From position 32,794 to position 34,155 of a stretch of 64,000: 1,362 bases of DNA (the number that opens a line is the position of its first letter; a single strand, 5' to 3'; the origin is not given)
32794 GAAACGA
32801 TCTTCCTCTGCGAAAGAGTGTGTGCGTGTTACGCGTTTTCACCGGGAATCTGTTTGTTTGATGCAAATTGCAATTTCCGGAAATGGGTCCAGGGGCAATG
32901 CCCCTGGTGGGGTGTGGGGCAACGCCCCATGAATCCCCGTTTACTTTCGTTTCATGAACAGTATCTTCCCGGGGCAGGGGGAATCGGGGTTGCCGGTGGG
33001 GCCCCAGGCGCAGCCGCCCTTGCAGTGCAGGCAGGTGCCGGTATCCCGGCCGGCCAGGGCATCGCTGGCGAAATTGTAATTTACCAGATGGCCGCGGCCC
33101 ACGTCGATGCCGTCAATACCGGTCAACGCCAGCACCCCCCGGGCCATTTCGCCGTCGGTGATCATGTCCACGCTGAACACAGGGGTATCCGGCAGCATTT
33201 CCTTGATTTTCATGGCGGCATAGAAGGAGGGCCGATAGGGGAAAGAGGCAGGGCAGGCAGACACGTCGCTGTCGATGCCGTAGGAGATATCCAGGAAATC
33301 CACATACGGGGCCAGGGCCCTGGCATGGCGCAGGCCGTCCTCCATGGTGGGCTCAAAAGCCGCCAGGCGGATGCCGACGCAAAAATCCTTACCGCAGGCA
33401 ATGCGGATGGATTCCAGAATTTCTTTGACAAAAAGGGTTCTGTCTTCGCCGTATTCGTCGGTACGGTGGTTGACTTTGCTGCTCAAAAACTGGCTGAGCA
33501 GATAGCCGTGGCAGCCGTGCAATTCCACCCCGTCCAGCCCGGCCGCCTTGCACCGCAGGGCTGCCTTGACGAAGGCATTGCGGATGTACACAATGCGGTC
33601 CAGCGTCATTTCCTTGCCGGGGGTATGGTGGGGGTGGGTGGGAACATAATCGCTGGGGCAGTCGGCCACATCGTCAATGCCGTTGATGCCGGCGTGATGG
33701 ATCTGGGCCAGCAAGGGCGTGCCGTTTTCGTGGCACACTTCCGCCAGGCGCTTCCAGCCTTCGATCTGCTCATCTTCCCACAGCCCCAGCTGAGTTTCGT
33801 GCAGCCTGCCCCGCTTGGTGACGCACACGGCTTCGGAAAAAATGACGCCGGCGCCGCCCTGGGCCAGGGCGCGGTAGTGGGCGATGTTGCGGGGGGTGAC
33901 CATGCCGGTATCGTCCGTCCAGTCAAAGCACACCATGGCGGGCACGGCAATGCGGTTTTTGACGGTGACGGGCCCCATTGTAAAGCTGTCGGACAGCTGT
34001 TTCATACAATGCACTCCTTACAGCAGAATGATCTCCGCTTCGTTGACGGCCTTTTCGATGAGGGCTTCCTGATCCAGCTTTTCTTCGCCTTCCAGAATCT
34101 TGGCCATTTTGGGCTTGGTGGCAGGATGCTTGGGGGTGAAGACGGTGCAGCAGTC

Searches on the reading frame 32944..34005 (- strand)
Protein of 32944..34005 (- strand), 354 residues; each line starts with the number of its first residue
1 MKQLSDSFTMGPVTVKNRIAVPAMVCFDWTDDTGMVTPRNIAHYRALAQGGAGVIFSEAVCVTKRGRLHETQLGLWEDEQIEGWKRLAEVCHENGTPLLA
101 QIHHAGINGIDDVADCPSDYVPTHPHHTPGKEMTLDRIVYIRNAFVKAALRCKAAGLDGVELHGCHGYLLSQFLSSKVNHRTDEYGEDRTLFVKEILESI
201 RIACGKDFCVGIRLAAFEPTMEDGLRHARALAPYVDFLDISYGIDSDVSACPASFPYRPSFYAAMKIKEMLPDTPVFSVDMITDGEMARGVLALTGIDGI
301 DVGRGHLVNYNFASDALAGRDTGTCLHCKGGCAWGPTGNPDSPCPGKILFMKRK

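Call 86: find_encoding_contigs(protein=window:32944-34005:-, flank=2500, max_places=10)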
Protein window:32944-34005:- (354 aa): no gene with exactly this product is on record in the collection.
